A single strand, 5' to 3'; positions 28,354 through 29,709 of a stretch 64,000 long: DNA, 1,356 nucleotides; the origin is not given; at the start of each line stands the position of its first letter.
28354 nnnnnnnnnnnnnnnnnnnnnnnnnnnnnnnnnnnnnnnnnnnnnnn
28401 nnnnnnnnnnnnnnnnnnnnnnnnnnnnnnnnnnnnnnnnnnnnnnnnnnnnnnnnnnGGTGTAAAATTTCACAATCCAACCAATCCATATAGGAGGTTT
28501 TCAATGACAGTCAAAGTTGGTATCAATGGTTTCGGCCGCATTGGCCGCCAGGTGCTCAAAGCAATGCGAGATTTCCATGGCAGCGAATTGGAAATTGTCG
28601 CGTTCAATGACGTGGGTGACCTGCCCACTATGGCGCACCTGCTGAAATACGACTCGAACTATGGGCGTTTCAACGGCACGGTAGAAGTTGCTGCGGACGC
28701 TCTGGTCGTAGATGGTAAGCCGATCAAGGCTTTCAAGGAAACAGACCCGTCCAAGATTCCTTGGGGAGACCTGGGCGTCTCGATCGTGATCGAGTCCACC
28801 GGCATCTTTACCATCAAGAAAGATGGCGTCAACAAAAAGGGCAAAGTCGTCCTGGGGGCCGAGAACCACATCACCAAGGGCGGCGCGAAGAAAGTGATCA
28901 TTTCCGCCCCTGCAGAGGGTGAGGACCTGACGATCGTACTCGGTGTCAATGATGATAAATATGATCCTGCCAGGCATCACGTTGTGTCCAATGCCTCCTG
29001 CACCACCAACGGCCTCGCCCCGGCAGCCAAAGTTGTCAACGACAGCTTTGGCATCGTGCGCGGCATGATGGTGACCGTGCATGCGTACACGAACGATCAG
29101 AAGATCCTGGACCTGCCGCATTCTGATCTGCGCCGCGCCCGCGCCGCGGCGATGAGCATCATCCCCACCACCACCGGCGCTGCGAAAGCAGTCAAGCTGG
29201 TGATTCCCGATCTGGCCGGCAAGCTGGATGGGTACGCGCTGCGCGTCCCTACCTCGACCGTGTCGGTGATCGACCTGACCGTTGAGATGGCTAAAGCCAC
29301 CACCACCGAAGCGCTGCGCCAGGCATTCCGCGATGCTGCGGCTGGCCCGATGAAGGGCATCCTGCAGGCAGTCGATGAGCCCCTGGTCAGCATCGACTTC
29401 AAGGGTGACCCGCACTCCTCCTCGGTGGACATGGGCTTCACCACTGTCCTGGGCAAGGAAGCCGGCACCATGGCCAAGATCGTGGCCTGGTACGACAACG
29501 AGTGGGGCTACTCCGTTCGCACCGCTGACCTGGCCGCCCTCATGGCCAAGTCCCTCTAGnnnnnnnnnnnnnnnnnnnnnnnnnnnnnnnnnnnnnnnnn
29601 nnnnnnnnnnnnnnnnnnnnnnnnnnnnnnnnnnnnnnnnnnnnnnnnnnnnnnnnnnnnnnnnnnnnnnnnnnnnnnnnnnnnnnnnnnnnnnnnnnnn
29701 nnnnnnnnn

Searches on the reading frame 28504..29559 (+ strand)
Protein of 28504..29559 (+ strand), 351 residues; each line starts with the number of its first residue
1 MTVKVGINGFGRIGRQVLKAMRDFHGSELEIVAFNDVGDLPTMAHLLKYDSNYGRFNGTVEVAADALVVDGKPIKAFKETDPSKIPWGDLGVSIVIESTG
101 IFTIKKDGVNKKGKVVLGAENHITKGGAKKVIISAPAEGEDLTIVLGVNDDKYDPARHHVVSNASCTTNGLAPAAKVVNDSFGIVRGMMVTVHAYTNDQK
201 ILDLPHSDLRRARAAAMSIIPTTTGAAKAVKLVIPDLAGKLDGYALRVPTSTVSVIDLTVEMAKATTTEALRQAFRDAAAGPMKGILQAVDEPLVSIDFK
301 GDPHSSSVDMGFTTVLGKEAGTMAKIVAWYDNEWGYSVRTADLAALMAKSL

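Call 12: find_encoding_contigs(protein=window:28504-29559:+, flank=3000, max_places=6)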
Protein window:28504-29559:+ (351 aa): no gene with exactly this product is on record in the collection.

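Call 27: search_protein_families(library=pfam, proteins=[window:28504-29559:+])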
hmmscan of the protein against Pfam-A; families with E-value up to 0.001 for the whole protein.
window:28504-29559:+ (351 aa): 2 families
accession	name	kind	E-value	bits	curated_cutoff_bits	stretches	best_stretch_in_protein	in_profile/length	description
PF02800.25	Gp_dh_C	-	1e-60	204.3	24.4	1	171-330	1-158/158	Glyceraldehyde 3-phosphate dehydrogenase, C-terminal domain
PF00044.30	Gp_dh_N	-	3.8e-36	123.9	31.7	1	3-103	1-99/101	Glyceraldehyde 3-phosphate dehydrogenase, NAD binding domain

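Call 28: find_homologous_proteins(query=window:28504-29559:+, max_evalue=1e-100)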
Query window:28504-29559:+ (351 aa): 7929 proteins with E <= 1e-100 among 8000 candidates; the best 120 are listed.
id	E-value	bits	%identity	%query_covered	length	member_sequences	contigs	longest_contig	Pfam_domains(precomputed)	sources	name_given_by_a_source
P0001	2.4e-226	768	100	100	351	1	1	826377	PF02800.26,PF00044.31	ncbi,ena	-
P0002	6.2e-210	714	92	100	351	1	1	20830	PF02800.26,PF00044.31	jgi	jgi:glyceraldehyde 3-phosphate dehydrogenase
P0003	2.0e-207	706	91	100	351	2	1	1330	PF02800.26,PF00044.31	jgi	jgi:glyceraldehyde 3-phosphate dehydrogenase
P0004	2.7e-203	693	87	100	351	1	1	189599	PF02800.26,PF00044.31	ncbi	-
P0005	9.8e-203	691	87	100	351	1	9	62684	PF02800.26,PF00044.31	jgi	jgi:glyceraldehyde 3-phosphate dehydrogenase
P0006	1.5e-202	690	87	100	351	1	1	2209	PF02800.26,PF00044.31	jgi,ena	-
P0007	2.3e-202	690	88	100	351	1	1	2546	PF02800.26,PF00044.31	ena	-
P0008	4.5e-202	689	87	100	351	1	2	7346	PF02800.26,PF00044.31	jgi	jgi:glyceraldehyde 3-phosphate dehydrogenase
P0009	4.6e-202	688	89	100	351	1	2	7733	PF02800.26,PF00044.31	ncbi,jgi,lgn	jgi:glyceraldehyde 3-phosphate dehydrogenase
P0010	5.7e-202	688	87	100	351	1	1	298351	PF02800.26,PF00044.31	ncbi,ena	-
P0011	6.3e-202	688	87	100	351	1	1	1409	PF02800.26,PF00044.31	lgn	-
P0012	1.5e-201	687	87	100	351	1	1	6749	PF02800.26,PF00044.31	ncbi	-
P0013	2.4e-201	686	87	100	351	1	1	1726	PF02800.26,PF00044.31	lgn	-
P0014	4.4e-201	685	86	100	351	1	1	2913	PF02800.26,PF00044.31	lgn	-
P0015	4.8e-201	685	88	100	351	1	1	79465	PF02800.26,PF00044.31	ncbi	-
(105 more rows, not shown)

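Call 29: find_encoding_contigs(protein=P0002, flank=3000, max_places=3)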
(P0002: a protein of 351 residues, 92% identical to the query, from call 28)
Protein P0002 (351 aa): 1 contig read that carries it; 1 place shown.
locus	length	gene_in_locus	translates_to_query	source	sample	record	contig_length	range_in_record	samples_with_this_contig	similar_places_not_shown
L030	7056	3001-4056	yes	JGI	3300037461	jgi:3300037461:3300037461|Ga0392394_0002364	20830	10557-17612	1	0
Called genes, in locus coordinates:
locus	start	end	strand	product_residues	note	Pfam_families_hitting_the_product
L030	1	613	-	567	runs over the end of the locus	PF01368:DHH, PF02272:DHHA1, PF17768:RecJ_OB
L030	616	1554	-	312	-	PF00480:ROK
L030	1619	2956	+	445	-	PF01933:CofD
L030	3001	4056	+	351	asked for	PF00044:Gp_dh_N, PF02800:Gp_dh_C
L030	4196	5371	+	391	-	PF00162:PGK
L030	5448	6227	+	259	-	PF00121:TIM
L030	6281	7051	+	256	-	-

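Call 30: find_encoding_contigs(protein=P0004, flank=3000, max_places=3)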
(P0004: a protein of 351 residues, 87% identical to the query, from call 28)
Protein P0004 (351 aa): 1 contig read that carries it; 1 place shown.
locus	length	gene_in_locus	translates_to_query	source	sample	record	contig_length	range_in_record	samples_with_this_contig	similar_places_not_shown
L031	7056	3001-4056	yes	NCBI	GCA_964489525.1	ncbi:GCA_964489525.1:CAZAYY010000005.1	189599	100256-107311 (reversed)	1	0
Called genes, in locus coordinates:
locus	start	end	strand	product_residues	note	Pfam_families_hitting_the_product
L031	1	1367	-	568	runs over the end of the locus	PF01368:DHH, PF02272:DHHA1, PF17768:RecJ_OB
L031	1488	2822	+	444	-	PF01933:CofD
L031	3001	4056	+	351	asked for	PF00044:Gp_dh_N, PF02800:Gp_dh_C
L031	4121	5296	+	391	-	PF00162:PGK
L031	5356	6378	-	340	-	PF00574:CLP_protease, PF01972:SDH_protease (faint), PF25145:NfeD1b_N, PF01343:Peptidase_S49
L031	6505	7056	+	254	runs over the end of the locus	PF00121:TIM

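Call 33: find_encoding_contigs(protein=P0001, flank=1000, max_places=3)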
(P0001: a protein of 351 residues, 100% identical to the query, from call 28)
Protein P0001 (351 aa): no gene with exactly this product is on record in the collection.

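Call 34: list_cluster_members(proteins=[P0001, L019:6384-7643:+])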
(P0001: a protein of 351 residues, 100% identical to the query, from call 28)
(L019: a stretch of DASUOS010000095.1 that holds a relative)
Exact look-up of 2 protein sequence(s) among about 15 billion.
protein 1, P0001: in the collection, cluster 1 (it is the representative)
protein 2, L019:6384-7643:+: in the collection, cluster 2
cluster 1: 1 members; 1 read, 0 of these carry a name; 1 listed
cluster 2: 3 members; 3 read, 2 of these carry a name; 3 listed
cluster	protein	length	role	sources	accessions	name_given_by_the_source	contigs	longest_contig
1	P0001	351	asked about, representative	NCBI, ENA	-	-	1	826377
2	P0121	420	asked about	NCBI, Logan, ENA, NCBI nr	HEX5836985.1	MAG TPA: ISL3 family transposase [Anaerolineales bacterium] | ISL3 family transposase [Anaerolineales bacterium]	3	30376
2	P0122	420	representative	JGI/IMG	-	transposase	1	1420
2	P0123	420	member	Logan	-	-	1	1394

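Call 63: find_encoding_contigs(protein=P0121, flank=1500, max_places=6)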
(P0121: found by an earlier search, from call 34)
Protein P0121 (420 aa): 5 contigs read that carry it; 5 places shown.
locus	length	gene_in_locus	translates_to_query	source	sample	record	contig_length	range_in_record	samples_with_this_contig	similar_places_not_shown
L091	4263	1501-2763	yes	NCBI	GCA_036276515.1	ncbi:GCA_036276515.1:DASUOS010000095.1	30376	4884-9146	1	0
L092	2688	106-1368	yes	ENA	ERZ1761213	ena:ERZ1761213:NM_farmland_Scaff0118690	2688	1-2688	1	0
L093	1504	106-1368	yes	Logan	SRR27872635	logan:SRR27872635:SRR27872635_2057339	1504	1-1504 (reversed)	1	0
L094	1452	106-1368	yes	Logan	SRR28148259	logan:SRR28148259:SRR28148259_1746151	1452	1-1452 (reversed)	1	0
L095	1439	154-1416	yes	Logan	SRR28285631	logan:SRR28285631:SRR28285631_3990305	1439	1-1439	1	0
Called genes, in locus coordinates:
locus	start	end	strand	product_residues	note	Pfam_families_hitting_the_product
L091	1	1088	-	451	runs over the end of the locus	PF01134:GIDA (faint), PF01266:DAO, PF13450:NAD_binding_8 (faint)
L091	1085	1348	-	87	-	PF00462:Glutaredoxin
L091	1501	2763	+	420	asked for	PF14690:Zn_ribbon_ISL3 (weak), PF01610:DDE_Tnp_ISL3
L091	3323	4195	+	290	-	-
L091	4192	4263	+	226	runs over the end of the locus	PF02397:Bac_transf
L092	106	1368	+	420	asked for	PF14690:Zn_ribbon_ISL3 (weak), PF01610:DDE_Tnp_ISL3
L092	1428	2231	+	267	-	PF13489:Methyltransf_23, PF13847:Methyltransf_31, PF08241:Methyltransf_11, PF08242:Methyltransf_12, PF13649:Methyltransf_25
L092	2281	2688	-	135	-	?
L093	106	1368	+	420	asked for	PF14690:Zn_ribbon_ISL3 (weak), PF01610:DDE_Tnp_ISL3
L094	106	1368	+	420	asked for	PF14690:Zn_ribbon_ISL3 (weak), PF01610:DDE_Tnp_ISL3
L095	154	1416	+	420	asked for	PF14690:Zn_ribbon_ISL3 (weak), PF01610:DDE_Tnp_ISL3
